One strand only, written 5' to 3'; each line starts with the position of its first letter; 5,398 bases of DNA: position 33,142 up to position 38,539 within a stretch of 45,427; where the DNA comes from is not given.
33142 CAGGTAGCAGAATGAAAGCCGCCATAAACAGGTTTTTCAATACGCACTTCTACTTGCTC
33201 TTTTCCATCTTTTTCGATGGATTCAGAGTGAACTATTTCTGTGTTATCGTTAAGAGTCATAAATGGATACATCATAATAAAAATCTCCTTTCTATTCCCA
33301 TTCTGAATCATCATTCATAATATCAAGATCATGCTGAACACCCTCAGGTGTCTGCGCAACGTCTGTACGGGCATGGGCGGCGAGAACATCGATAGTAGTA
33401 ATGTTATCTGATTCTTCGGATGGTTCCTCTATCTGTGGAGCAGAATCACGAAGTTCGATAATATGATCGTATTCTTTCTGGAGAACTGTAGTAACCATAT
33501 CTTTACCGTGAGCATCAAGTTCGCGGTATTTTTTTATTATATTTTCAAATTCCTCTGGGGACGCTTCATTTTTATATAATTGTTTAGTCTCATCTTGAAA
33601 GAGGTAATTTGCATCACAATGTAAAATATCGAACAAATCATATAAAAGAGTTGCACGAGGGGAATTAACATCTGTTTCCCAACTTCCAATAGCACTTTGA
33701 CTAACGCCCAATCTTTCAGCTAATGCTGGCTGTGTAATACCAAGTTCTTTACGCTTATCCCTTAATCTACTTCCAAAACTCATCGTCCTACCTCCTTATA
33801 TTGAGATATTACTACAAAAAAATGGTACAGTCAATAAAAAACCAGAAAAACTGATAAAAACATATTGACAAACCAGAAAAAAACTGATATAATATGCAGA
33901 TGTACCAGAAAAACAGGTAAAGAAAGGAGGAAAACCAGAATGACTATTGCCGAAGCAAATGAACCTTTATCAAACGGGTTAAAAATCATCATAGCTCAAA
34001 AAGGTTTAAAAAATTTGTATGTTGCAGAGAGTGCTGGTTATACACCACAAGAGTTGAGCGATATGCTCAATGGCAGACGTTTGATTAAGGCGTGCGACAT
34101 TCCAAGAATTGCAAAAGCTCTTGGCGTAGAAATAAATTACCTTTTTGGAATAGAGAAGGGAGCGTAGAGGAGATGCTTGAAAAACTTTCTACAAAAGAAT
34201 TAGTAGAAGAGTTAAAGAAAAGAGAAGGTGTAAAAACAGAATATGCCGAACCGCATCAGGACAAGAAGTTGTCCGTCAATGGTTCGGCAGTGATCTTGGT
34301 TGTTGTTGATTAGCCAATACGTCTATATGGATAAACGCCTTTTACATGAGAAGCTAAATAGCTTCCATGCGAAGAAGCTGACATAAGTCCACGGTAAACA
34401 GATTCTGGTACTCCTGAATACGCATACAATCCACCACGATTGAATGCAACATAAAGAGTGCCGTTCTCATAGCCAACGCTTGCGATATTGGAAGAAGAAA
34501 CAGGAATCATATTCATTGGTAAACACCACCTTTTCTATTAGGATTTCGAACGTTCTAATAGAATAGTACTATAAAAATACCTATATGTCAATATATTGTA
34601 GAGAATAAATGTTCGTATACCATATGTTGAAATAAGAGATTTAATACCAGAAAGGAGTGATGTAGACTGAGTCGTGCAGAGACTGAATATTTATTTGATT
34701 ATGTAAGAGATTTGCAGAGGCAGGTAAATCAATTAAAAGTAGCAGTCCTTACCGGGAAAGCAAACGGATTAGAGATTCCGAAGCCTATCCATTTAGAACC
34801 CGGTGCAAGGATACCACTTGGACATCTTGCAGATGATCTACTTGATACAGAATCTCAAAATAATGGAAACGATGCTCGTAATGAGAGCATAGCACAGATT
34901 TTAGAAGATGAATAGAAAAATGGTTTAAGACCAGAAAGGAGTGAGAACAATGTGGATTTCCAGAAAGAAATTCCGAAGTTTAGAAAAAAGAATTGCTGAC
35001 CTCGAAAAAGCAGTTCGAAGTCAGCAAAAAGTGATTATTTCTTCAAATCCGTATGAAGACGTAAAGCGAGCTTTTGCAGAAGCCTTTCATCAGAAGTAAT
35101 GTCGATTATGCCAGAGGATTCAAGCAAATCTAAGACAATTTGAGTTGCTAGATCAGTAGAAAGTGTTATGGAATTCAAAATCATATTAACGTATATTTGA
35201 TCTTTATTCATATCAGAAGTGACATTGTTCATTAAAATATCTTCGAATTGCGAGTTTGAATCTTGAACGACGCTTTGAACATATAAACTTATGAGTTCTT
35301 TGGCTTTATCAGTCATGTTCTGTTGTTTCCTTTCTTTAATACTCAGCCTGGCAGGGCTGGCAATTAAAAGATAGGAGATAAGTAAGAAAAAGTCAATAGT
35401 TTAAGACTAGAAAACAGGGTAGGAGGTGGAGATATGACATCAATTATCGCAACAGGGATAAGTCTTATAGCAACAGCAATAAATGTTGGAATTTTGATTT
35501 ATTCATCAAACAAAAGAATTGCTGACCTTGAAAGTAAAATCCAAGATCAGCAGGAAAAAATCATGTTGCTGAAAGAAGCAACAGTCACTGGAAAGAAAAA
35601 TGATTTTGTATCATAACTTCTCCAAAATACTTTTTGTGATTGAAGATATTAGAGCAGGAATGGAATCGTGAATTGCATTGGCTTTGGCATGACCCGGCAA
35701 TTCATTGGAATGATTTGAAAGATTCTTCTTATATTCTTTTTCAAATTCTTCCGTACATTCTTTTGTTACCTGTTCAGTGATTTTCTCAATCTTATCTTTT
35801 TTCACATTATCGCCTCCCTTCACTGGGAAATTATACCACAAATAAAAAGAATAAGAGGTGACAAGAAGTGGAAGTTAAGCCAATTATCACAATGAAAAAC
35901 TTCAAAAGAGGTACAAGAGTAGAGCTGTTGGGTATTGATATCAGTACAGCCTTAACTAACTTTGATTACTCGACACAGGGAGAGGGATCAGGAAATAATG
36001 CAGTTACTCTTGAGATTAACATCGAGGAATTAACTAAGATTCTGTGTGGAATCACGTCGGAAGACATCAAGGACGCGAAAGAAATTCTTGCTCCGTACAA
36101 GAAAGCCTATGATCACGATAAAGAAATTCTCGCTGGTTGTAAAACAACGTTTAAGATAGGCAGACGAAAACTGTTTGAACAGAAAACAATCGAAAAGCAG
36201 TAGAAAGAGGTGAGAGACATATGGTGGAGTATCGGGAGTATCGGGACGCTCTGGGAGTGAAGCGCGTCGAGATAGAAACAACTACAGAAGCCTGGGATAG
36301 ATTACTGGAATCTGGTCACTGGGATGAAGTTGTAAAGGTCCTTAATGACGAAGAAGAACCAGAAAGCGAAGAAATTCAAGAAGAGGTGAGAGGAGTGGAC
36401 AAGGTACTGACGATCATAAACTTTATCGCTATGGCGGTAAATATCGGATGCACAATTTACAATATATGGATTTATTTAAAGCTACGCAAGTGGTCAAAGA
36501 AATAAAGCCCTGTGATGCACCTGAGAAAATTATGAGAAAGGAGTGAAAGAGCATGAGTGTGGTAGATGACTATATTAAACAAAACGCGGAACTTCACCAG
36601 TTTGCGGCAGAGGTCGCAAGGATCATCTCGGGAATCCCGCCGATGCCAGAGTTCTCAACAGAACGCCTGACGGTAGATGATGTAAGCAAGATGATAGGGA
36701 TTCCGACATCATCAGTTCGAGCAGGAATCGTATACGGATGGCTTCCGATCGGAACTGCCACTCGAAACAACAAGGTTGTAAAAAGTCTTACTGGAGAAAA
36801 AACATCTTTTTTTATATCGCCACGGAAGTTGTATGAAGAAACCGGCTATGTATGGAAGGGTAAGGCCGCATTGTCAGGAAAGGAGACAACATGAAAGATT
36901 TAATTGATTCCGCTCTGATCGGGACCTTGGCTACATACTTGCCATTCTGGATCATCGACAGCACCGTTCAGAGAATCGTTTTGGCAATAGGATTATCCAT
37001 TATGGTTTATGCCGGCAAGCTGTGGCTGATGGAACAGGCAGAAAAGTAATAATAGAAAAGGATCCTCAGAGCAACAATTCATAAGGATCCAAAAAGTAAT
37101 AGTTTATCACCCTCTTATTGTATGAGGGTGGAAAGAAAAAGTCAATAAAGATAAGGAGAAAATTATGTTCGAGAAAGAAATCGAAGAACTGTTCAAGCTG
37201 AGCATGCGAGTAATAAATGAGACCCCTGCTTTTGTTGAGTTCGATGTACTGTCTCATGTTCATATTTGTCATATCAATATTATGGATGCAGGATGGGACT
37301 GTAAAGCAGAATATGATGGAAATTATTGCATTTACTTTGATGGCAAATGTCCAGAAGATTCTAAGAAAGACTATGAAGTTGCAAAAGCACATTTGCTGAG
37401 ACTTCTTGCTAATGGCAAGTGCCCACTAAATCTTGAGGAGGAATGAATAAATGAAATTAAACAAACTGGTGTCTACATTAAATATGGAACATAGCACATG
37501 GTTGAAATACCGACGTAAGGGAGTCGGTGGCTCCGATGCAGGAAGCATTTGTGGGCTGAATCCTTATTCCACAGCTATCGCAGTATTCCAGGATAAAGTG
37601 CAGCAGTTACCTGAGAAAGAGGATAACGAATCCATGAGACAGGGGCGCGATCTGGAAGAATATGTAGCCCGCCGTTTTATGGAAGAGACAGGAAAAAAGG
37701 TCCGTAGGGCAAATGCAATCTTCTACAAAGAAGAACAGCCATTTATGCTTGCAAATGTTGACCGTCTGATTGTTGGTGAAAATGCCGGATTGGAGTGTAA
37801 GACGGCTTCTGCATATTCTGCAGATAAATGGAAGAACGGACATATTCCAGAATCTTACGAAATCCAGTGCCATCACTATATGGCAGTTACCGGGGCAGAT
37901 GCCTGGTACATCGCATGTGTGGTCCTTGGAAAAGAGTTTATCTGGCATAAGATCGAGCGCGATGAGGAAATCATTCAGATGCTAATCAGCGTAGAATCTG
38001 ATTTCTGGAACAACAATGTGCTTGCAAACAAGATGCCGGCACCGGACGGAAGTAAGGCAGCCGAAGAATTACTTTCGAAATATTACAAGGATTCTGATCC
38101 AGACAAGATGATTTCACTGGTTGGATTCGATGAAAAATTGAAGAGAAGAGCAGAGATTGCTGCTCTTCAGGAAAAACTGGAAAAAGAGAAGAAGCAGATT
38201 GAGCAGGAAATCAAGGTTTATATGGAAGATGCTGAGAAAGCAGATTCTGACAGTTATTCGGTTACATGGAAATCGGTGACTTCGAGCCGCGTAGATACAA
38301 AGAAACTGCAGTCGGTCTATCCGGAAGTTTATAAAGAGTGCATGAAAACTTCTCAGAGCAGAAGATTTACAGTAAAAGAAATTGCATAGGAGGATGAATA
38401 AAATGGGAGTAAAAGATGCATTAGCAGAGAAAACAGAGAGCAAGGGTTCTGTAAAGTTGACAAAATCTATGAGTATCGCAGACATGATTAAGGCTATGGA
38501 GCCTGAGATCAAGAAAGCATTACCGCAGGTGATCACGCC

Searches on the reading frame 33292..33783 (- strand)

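Call 82: search_protein_families(library=pfam, proteins=[window:33292-33783:-], max_evalue=0.001)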
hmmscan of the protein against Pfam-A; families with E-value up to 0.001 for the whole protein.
window:33292-33783:- (163 aa): 3 families
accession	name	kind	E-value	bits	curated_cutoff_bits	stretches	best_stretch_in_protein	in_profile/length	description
PF01381.28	HTH_3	-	4.4e-12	46.3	23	1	7-61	1-55/55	Helix-turn-helix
PF13560.12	HTH_31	-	3e-08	34.3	27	1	3-57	2-57/64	Helix-turn-helix domain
PF12844.13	HTH_19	-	7.3e-07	29.4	30.2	1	4-64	1-61/64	Helix-turn-helix domain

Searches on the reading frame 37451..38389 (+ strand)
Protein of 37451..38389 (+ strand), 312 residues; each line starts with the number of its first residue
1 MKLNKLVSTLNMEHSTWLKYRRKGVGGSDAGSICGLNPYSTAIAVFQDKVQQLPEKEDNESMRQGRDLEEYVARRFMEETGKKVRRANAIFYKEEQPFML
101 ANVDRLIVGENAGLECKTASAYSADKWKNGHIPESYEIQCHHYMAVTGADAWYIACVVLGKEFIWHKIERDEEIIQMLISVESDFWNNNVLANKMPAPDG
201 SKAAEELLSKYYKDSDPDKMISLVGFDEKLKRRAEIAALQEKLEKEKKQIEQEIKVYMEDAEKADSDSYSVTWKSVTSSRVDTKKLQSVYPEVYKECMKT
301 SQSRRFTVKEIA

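Call 82: search_protein_families(library=pfam, proteins=[window:37451-38389:+], max_evalue=0.001)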
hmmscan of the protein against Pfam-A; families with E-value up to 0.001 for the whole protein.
window:37451-38389:+ (312 aa): 1 family
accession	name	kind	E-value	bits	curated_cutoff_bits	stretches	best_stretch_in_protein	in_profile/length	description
PF09588.16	YqaJ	-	6.9e-37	127.5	22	1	17-149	2-149/150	YqaJ-like viral recombinase domain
